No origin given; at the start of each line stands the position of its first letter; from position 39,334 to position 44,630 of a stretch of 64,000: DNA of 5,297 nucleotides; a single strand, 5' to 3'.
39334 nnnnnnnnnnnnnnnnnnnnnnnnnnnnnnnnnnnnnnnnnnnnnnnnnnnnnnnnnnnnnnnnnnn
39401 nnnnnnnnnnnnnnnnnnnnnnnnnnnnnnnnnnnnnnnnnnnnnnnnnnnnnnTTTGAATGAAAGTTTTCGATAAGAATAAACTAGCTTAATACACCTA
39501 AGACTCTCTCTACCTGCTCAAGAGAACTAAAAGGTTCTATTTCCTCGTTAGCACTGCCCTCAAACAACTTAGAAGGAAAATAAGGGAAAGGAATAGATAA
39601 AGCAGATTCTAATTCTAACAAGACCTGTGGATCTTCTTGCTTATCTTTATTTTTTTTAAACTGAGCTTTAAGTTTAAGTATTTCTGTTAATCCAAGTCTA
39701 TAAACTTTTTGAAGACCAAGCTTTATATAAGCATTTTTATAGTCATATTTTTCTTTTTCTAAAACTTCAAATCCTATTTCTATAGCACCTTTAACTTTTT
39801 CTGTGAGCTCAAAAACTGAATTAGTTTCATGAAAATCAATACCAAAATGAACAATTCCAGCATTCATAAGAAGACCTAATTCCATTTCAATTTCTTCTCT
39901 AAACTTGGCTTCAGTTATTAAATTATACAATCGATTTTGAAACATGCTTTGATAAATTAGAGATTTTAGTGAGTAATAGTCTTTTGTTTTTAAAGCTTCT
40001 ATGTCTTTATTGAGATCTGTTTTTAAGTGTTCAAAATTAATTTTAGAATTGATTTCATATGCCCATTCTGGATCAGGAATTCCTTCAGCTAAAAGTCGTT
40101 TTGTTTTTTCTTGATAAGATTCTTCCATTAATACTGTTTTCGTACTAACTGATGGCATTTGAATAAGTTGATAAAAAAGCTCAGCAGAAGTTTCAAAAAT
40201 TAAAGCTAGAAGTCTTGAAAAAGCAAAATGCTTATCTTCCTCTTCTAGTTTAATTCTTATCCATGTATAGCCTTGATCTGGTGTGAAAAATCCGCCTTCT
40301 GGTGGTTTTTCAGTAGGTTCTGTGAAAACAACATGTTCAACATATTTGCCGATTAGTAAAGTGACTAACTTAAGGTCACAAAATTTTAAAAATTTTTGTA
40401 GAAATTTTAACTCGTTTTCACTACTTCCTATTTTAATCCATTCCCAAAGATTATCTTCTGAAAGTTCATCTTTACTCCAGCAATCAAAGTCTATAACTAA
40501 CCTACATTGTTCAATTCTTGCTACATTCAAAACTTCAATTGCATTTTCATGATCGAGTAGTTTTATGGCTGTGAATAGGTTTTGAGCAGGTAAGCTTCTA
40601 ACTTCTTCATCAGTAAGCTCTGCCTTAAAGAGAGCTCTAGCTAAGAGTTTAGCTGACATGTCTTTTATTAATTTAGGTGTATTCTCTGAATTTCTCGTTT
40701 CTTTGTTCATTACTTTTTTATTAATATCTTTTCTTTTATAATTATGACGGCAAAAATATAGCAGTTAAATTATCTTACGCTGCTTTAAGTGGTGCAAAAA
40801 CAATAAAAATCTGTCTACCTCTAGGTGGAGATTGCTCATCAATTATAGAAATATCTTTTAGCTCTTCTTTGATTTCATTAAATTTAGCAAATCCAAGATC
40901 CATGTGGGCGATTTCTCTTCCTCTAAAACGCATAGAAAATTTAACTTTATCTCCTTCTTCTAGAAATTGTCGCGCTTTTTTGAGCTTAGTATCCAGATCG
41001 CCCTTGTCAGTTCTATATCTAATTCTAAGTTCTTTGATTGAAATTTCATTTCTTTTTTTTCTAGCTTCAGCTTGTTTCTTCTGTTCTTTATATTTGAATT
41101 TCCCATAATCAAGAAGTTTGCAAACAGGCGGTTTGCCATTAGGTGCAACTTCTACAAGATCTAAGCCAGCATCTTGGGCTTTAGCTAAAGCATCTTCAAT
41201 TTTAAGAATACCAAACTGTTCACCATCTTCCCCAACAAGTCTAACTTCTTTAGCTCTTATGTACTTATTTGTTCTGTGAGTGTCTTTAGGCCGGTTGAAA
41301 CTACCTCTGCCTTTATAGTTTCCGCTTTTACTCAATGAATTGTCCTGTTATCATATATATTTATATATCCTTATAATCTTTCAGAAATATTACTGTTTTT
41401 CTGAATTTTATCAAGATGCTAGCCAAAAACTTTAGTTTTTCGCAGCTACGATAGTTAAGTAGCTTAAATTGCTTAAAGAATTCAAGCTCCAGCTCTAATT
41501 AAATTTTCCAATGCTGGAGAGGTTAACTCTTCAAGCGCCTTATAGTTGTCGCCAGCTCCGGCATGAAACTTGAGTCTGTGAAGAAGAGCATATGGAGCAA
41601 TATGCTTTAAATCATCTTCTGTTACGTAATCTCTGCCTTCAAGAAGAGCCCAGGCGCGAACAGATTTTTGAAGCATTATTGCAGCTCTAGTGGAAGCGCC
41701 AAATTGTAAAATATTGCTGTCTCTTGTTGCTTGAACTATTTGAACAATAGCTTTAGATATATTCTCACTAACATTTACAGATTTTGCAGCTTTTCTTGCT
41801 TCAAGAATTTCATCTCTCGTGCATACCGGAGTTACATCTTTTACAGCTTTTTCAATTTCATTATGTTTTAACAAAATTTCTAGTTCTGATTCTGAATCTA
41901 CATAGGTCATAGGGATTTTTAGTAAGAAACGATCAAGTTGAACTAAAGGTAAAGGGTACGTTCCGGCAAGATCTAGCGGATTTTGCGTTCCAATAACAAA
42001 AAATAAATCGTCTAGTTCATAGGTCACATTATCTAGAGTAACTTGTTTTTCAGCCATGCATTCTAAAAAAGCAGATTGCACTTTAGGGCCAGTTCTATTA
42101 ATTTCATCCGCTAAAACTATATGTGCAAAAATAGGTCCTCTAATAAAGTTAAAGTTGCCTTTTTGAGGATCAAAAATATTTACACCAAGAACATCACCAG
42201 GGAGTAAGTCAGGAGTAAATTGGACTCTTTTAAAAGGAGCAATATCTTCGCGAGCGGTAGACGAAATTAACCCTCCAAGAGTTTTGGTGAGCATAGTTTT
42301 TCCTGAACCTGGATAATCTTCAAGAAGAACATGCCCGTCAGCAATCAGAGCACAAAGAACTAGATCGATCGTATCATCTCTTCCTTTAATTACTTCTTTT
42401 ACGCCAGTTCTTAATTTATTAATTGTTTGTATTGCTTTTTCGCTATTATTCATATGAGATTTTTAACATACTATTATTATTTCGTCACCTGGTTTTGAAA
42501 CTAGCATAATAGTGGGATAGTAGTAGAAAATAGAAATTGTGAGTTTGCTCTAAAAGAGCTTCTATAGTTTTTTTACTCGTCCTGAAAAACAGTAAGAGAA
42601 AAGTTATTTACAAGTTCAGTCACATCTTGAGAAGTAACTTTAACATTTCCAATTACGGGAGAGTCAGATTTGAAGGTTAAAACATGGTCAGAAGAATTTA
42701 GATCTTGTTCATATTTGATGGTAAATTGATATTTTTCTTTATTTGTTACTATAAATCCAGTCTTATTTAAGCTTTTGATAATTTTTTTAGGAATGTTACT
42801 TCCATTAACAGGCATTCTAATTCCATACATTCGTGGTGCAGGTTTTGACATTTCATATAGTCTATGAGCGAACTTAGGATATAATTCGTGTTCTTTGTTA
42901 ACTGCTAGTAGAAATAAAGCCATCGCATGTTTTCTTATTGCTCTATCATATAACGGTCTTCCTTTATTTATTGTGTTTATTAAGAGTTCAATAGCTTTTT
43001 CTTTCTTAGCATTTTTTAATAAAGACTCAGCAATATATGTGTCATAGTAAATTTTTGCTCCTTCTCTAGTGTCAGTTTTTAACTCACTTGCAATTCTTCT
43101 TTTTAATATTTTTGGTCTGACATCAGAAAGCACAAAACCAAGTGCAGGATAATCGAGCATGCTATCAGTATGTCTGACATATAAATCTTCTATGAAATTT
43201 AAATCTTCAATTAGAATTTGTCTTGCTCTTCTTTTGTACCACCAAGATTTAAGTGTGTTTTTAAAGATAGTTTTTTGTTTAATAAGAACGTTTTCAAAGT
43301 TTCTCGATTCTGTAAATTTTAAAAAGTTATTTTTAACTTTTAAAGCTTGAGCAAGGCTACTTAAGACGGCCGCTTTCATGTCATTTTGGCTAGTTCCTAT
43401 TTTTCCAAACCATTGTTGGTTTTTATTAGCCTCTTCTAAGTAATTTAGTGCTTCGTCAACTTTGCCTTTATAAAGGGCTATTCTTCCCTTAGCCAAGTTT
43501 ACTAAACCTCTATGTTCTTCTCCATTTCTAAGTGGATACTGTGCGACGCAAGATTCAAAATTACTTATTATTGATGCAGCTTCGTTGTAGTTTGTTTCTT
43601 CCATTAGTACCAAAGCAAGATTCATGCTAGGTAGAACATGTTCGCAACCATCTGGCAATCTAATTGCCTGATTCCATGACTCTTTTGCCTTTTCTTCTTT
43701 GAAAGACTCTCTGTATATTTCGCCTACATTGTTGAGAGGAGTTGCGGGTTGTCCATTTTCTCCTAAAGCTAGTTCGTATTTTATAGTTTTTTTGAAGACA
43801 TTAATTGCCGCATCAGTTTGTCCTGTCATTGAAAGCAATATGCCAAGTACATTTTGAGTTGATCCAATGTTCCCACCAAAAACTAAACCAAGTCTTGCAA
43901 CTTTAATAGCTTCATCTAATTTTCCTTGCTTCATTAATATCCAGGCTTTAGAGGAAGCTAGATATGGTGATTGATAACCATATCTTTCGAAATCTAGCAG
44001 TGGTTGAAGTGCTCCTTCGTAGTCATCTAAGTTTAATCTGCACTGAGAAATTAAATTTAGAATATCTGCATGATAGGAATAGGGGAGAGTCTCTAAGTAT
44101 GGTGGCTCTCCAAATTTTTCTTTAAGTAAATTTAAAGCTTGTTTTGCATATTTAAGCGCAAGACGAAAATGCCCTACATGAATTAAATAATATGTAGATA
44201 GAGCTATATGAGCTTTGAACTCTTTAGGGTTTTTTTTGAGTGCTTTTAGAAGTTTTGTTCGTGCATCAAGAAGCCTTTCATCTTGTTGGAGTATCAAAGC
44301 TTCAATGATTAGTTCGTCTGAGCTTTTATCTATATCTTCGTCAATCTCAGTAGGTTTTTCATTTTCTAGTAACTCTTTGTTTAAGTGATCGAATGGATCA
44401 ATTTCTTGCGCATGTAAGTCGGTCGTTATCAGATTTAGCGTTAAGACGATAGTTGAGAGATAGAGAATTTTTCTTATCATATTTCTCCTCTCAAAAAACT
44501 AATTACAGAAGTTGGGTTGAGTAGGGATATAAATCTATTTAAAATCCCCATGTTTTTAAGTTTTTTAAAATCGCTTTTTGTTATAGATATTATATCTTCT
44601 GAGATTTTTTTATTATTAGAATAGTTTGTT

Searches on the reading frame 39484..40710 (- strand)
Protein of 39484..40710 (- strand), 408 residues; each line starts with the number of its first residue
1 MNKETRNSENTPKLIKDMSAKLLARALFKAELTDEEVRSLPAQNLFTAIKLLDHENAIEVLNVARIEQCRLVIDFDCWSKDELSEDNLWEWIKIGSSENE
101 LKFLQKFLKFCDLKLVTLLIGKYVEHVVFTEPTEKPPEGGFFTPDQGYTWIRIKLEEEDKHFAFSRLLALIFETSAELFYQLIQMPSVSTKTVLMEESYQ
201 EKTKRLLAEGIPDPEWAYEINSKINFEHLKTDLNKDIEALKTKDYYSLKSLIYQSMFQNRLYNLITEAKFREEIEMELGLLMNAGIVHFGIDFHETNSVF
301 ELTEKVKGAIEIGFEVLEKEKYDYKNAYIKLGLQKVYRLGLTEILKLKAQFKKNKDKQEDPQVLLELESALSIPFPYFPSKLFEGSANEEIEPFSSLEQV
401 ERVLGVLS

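Call 24: search_protein_families(library=pfam, proteins=[window:39484-40710:-], max_evalue=0.00001)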
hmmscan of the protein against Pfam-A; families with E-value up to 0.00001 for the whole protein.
window:39484-40710:- (408 aa): 1 family
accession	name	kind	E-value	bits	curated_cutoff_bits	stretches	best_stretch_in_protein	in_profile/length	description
PF19676.4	DUF6178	-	1.7e-48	165.8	25.5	1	10-406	11-423/561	Family of unknown function (DUF6178)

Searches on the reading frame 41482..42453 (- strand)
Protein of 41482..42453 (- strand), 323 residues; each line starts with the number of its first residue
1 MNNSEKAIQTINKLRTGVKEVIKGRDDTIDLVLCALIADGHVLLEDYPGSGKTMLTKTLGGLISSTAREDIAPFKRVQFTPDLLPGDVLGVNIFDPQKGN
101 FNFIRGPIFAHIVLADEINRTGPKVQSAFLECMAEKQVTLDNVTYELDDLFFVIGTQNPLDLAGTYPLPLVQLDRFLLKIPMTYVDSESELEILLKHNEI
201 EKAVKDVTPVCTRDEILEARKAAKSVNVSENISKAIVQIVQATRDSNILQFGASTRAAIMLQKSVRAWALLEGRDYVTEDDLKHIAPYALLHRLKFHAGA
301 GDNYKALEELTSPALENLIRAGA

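Call 24: search_protein_families(library=pfam, proteins=[window:41482-42453:-], max_evalue=0.00001)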
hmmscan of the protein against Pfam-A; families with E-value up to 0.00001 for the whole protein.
window:41482-42453:- (323 aa): 4 families
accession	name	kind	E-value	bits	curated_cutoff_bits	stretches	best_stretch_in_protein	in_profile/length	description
PF07726.17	AAA_3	-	1.3e-52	177.6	27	1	41-178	1-131/131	ATPase family associated with various cellular activities (AAA)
PF17863.7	AAA_lid_2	-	1.9e-19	69.6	22.7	1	241-298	1-58/74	AAA lid domain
PF20030.5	bpMoxR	-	6.4e-08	32.4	27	1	12-216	4-200/205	MoxR domain in the MoxR-vWA-beta-propeller ternary systems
PF07728.20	AAA_5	-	3.5e-07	30.7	22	1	41-165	1-128/139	AAA domain (dynein-related subfamily)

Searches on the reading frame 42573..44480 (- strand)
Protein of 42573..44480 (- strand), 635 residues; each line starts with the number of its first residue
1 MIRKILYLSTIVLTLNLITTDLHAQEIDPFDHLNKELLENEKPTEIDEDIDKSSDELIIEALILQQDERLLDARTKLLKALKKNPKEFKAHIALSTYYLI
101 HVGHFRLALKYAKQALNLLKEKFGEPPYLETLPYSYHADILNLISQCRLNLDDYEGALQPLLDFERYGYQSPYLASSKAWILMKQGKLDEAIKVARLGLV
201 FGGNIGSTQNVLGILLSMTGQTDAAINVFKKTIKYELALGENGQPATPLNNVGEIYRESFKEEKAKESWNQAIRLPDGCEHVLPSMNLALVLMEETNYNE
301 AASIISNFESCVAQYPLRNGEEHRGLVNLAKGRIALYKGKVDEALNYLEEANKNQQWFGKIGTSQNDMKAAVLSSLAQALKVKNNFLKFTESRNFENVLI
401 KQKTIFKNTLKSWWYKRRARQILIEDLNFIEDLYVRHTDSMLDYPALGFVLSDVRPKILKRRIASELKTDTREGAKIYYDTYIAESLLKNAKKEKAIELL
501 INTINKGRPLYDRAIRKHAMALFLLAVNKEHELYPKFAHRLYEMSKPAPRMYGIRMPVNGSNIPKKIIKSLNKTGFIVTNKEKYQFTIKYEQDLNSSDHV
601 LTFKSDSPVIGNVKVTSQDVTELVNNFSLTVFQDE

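Call 24: search_protein_families(library=pfam, proteins=[window:42573-44480:-], max_evalue=0.00001)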
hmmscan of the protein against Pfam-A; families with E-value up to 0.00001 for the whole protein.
window:42573-44480:- (635 aa): 8 families
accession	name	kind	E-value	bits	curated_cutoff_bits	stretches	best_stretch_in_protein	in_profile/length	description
PF07719.23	TPR_2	-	1e-16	60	27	0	330-351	6-27/34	Tetratricopeptide repeat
PF13424.12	TPR_12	-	3.1e-12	46.9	30.1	0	212-275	9-74/77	Tetratricopeptide repeat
PF13432.12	TPR_16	-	1.7e-07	32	32.7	0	329-351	1-23/65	Tetratricopeptide repeat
PF13181.12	TPR_8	-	3.1e-07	30.5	25.7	0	329-352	5-28/34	Tetratricopeptide repeat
PF13374.12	TPR_10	-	4.9e-07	30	27.5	0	207-234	3-30/42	Tetratricopeptide repeat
PF13176.12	TPR_7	-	2.6e-06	27.5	27.9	0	330-350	4-24/36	Tetratricopeptide repeat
PF13428.12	TPR_14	-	5.4e-06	27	23.5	0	179-199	8-28/44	Tetratricopeptide repeat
PF00515.34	TPR_1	-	7.7e-06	26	27.8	0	178-193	7-22/34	Tetratricopeptide repeat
